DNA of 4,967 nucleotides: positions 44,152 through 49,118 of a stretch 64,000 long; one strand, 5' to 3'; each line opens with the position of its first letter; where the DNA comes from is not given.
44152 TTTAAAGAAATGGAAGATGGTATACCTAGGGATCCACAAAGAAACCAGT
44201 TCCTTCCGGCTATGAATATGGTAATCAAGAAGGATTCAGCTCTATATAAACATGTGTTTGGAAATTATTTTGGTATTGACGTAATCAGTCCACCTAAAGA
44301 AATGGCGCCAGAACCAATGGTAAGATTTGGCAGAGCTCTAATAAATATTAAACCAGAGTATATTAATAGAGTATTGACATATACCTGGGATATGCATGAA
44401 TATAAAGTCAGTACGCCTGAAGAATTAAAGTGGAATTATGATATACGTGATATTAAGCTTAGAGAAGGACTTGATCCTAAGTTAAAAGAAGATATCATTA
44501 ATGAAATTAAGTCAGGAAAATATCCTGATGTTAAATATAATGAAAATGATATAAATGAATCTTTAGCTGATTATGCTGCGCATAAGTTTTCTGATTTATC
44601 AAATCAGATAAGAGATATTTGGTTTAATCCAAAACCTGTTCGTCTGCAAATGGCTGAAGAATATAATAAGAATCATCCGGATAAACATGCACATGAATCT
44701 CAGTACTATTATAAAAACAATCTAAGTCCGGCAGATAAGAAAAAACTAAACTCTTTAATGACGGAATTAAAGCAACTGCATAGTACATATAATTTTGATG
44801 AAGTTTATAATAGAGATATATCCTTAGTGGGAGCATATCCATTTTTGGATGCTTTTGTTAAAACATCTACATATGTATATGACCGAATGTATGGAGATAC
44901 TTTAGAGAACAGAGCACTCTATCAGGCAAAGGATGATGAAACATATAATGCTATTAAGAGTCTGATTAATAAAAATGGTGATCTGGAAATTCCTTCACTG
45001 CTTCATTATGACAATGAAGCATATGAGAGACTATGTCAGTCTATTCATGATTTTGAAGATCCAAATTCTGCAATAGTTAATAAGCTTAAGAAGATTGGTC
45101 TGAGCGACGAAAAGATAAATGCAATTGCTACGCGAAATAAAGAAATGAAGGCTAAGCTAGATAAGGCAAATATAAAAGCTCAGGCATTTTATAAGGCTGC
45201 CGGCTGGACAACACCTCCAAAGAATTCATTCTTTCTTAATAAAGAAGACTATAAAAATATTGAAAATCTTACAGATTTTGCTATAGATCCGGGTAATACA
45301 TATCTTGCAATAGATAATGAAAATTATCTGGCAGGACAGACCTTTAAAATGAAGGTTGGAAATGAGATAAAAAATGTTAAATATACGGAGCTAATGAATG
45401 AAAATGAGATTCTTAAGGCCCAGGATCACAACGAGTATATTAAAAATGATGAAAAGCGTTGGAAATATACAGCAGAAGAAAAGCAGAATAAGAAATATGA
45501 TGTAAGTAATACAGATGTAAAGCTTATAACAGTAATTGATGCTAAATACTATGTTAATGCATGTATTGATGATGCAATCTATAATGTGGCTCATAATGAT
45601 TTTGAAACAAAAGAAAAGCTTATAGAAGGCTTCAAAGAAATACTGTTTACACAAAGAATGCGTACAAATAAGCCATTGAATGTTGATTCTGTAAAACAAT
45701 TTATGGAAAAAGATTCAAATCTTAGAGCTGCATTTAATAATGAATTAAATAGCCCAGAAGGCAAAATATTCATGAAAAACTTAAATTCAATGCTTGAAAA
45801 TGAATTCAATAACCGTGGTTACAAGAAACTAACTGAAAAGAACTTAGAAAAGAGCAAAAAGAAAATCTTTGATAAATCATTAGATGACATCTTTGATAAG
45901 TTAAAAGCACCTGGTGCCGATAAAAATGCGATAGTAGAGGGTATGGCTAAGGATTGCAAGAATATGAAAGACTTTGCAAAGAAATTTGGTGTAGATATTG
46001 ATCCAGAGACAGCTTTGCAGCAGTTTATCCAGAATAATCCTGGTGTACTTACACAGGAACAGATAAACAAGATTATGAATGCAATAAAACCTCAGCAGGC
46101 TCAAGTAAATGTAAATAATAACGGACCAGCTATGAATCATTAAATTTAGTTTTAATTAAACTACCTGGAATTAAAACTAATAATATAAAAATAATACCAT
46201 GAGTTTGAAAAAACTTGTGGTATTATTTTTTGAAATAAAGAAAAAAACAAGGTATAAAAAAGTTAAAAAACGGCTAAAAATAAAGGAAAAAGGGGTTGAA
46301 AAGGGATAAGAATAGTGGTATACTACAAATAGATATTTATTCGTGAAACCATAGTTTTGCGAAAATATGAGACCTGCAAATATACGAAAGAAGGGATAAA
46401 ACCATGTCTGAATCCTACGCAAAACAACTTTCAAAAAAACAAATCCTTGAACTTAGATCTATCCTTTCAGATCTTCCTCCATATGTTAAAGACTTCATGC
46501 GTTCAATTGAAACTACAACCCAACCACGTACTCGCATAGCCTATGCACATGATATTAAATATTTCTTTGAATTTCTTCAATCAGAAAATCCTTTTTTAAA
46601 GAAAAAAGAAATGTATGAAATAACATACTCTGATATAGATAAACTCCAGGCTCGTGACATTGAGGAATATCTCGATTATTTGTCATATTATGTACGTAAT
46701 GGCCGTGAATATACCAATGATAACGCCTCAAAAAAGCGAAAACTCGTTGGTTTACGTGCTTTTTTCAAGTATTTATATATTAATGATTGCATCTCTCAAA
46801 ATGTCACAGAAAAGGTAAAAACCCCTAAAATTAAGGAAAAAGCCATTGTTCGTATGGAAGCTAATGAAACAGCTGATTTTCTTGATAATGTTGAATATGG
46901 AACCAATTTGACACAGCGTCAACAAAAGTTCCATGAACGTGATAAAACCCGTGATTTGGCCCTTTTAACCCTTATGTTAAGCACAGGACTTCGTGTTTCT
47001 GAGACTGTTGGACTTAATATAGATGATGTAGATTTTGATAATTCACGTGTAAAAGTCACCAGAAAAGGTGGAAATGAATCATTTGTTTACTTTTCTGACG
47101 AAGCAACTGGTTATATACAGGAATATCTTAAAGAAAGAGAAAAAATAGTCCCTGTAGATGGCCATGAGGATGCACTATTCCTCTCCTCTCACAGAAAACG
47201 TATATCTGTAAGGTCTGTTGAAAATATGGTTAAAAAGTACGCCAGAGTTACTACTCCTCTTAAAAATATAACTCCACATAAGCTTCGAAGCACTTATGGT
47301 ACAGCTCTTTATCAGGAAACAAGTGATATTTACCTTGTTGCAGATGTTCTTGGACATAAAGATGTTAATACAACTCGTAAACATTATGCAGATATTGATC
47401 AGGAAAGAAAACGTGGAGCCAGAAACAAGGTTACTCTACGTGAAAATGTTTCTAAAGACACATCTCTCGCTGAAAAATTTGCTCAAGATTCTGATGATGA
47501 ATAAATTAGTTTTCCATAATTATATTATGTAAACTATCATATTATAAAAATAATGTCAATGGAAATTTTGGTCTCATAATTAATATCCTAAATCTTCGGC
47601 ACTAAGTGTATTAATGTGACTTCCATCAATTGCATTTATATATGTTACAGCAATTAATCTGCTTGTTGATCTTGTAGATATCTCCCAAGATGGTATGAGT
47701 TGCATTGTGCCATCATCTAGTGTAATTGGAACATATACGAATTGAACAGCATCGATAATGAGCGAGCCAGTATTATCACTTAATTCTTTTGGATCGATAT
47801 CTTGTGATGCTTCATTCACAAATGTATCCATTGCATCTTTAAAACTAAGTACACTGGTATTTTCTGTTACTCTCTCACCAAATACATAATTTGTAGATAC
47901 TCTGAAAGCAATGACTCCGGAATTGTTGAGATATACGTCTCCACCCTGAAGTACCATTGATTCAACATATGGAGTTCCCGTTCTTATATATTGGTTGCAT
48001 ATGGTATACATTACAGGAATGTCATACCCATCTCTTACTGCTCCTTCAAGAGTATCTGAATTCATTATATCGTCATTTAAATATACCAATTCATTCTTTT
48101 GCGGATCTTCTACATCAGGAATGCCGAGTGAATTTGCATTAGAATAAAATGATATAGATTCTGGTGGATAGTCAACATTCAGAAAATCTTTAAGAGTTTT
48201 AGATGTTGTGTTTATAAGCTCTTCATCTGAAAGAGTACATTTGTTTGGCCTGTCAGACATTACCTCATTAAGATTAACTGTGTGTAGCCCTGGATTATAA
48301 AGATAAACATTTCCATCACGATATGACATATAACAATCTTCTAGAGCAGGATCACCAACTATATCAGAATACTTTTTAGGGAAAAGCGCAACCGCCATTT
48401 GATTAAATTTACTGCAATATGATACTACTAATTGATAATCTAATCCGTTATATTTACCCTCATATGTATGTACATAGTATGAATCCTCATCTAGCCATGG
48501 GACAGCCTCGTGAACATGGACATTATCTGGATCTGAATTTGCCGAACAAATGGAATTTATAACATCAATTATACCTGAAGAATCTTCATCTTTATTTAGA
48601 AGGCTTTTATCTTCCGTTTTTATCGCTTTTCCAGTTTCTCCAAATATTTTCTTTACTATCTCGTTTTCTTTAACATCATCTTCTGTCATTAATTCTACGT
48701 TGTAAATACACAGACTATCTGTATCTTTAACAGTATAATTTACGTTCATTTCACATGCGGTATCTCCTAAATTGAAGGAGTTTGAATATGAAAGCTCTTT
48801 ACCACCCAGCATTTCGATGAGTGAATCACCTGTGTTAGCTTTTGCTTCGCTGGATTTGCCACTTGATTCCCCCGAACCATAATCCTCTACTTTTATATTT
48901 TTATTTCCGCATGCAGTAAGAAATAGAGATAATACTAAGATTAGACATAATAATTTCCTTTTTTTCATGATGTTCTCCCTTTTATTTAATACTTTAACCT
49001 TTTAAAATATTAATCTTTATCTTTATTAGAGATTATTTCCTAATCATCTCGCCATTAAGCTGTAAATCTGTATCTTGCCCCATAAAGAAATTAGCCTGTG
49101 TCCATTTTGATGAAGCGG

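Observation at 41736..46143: Orphan two-gene module: GNAT-like protein plus a 1273-aa cytoplasmic giant with a PI3/PI4-kinase/HipA-like catalytic core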

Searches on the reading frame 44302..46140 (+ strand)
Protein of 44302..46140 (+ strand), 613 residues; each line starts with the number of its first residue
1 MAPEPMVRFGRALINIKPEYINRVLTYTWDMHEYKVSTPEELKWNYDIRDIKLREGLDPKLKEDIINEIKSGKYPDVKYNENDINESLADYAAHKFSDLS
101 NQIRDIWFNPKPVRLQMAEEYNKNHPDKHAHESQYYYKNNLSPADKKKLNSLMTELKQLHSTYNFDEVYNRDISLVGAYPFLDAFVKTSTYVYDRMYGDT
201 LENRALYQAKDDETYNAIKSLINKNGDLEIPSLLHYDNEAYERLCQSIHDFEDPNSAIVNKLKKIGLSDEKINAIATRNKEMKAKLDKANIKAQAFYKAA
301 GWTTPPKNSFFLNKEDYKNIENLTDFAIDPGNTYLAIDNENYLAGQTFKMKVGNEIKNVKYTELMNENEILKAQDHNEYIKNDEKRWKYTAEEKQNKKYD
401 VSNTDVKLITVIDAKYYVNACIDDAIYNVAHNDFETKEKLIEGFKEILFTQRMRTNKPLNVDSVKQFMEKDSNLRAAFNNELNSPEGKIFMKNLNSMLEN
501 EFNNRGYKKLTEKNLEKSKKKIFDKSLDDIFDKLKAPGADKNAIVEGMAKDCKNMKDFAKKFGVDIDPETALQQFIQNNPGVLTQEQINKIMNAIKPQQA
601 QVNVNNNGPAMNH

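Call 52: predict_structure(alignment_id=A4)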
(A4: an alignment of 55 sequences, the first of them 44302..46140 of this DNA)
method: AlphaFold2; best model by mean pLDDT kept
length: 613 residues; sequences in the alignment: 55
mean_pLDDT: 88.0   pTM: 0.56
mean pLDDT of the five models: 88.0, 87.6, 85.8, 84.5, 84.1
residues with pLDDT >= 90: 416; 70-90: 142; 50-70: 36; < 50: 19
segments of 3 or more residues with pLDDT < 50: 404-406, 599-613
pLDDT, mean of each block of 10 residues (from residue 1): 80 88 90 92 95 95 97 96 96 98 96 96 97 92 95 97 95 78 96 89 90 93 87 89 95 92 92 93 94 93 91 89 67 60 78 80 82 80 71 66 55 87 94 95 96 86 93 95 97 96 94 94 96 90 89 95 94 94 92 76 39 30
secondary structure, 60 per line:
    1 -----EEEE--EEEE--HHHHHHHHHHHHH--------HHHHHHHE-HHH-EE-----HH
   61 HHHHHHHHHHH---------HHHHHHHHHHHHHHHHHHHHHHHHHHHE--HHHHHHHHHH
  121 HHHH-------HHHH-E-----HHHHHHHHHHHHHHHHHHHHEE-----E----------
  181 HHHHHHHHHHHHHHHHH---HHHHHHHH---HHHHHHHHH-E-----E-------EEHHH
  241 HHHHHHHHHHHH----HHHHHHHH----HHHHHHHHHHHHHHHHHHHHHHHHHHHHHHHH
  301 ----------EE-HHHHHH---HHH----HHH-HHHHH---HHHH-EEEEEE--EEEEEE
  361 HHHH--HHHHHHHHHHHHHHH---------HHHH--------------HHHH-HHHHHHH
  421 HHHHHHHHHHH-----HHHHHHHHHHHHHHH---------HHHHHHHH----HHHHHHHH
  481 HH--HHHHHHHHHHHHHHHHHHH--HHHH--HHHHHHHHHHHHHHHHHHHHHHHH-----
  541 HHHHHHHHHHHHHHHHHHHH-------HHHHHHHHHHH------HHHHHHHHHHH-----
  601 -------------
elements in order: E6-9 E12-15 H18-30 H39-45 H59-71 H81-107 H111-124 H132-135 H143-162 H181-197 H201-208 H212-220 H238-252 H257-264 H269-300 H314-319 H334-338 H342-345 E347-352 E355-360 H361-364 H367-381 H391-394 H409-412 H414-431 H437-451 H461-468 H473-482 H485-503 H506-509 H512-535 H541-560 H568-578 H585-595

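Call 57: fold_search(model_id=the predicted structure, library=pdb)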
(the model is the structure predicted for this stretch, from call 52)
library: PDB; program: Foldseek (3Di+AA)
matches with E <= 10: 157; with E <= 0.001: 0
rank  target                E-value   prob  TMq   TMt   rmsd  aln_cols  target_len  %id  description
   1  9kht_a                6.8e-01  0.08  0.11  0.08  28.0       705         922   11  cryo-EM structure of Ufd2/Ubc4-Ub in complex with K29-linked triUb (dimeric conformation) (released 2025-07-30)
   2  2pft                  1.4e+00  0.03  0.08  0.09  36.3       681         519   11  The Crystal Structure of Mouse Exo70 Reveals Unique Features of the Mammalian Exocyst (released 2007-05-22)
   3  8gel_A                1.6e+00  0.04  0.09  0.11  31.0       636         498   12  Cryo-EM structure of synthetic tetrameric building block sC4 (released 2024-03-13)
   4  6ysz_A                1.8e+00  0.04  0.08  0.11  27.4       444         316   12  Cryo-EM structure of T7 bacteriophage DNA translocation gp15 core protein intermediate assembly (released 2021-09-08)
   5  9khs_A                1.9e+00  0.03  0.09  0.07  30.6       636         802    9  Cryo-EM structure of Ufd2/Ubc4-Ub in complex with K29-linked diUb (monomeric conformation) (released 2025-07-30)
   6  9hmv_A                2.4e+00  0.03  0.11  0.08  33.0       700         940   11  Cryo-EM structure of SA2-SCC1 complex at 2.9 angstrom (released 2025-09-03)
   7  6gn0_D                2.5e+00  0.08  0.07  0.16  17.2       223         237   12  Exoenzyme S from Pseudomonas aeruginosa in complex with human 14-3-3 protein beta, tetrameric crystal form (released 2018-09-26)
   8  5uwh_C                2.5e+00  0.04  0.11  0.08  26.3       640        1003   11  Crystal Structure of Paxillin NES Peptide in complex with CRM1-Ran-RanBP1 (released 2017-03-22)
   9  7mq8_LM               2.5e+00  0.03  0.11  0.05  32.7       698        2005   10  Cryo-EM structure of the human SSU processome, state pre-A1 (released 2021-09-22)
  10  7z8v_D                2.6e+00  0.03  0.08  0.06  24.7       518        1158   11  CAND1-SCF-SKP2 (SKP1deldel) CAND1 engaged SCF rocked (released 2023-04-19)
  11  5lu1_B                2.7e+00  0.07  0.09  0.18  15.9       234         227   12  Human 14-3-3 sigma CLU3 mutant complexed with short HSPB6 phosphopeptide (released 2017-02-01)
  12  9k84_A                2.9e+00  0.16  0.12  0.27  11.5       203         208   10  Cryo-EM structure of designed zinc-induced filament Fiber-n6-Zn1-HEHE-44 (released 2025-10-29)
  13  6yr6_G                3.0e+00  0.07  0.09  0.18  15.3       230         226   12  14-3-3 sigma in complex with hDM2-186 peptide (released 2021-11-03)
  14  8rs0_G                3.0e+00  0.02  0.09  0.03  31.8       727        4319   10  Structure of RyR1 in detergent in primed state in complex with nanobody and FKBP (released 2024-10-09)
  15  7v9b_A                3.1e+00  0.06  0.07  0.16  18.2       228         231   12  Crystal Structure of 14-3-3 epsilon with FOXO3a peptide (released 2022-08-31)
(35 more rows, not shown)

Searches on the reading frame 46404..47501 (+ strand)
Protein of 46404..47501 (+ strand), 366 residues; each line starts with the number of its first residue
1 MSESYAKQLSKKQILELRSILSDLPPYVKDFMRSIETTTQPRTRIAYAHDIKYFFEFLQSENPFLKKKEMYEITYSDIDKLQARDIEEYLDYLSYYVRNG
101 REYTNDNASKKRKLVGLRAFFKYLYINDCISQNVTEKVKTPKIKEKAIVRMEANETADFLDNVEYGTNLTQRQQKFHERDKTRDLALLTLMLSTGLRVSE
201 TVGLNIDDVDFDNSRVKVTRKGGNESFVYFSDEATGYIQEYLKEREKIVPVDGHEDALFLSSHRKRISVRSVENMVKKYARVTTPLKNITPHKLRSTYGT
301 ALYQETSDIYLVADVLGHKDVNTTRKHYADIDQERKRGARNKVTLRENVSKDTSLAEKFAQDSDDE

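Call 3: search_protein_families(library=pfam, proteins=[window:46404-47501:+], max_evalue=1)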
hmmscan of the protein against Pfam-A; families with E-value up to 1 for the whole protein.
window:46404-47501:+ (366 aa): 5 families
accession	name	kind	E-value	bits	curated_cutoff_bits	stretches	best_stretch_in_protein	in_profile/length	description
PF00589.27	Phage_integrase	-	3.2e-35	121.9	27.1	1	175-334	17-171/172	Phage integrase family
PF13102.12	Phage_int_SAM_5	-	2.4e-05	25.1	22.3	1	26-137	4-95/98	Phage integrase SAM-like domain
PF02899.23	Phage_int_SAM_1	-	6.3e-05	23.6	22.3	1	30-125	3-80/83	Phage integrase, N-terminal SAM-like domain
PF16684.10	ResT-TelK_cat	-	0.0012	18.9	27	1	266-329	108-179/181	Telomere resolvase ResT/TelK catalytic domain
PF13495.12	Phage_int_SAM_4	-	0.033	15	27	1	38-94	13-54/85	Phage integrase, N-terminal SAM-like domain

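Call 4: search_protein_families(library=ncbifam, proteins=[window:46404-47501:+], max_evalue=1)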
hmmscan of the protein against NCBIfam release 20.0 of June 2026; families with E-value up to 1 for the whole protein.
window:46404-47501:+ (366 aa): 13 families
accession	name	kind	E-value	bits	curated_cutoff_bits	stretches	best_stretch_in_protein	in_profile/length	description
NF003462.0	PRK05084.1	equivalog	1.5e-68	231.1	267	1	16-344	9-357/360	tyrosine recombinase XerS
TIGR02224.1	recomb_XerC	equivalog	1.6e-50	172.1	335.15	1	36-337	10-283/295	tyrosine recombinase XerC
NF040815.2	recomb_XerA_Arch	equivalog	1.2e-49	169.2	220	1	31-335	3-258/263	site-specific tyrosine recombinase/integron integrase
TIGR02225.1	recomb_XerD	equivalog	8.6e-49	166.4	329.6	1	35-334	9-277/290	site-specific tyrosine recombinase XerD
NF001399.0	PRK00283.1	subfamily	1.6e-44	152.3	279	1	34-336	17-288/300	tyrosine recombinase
NF002331.0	PRK01287.1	subfamily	1.3e-23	83.5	371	1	86-325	77-307/365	site-specific tyrosine recombinase XerC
TIGR02249.1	integrase_gron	subfamily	1.3e-17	64.1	265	2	263-325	233-295/315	integron integrase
NF007371.0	PRK09871.1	subfamily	1.1e-12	47.9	222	1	180-344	24-187/198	tyrosine-type DNA invertase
NF011946.0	PRK15417.1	equivalog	1.6e-10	40.7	435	2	283-332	268-316/337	integron integrase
NF007370.0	PRK09870.1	subfamily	1.5e-09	37.8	221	1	182-341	32-189/200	tyrosine-type DNA invertase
NF041502.1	integrase_1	equivalog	6.2e-07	28.5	350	1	254-324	284-354/484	site-specific integrase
NF002685.0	PRK02436.1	equivalog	5.2e-06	26.5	178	1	107-328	54-244/245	site-specific tyrosine recombinase XerD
NF040693.1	recomb_GmtY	equivalog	1.7e-05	24.3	340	1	137-216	179-252/441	gamma-mobile-trio recombinase GmtY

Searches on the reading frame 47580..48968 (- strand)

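Call 3: search_protein_families(library=pfam, proteins=[window:47580-48968:-], max_evalue=1)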
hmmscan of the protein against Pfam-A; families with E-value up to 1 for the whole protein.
window:47580-48968:- (462 aa): 2 families
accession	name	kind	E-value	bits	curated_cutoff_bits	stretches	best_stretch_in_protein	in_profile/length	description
PF19499.4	DUF6034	-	3.9e-10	39.7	27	2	1-149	1-143/481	Family of unknown function (DUF6034)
PF13627.12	LptM_cons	-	0.064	13.6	27.3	1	7-23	1-17/23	LPS-assembly lipoprotein LptM, conserved region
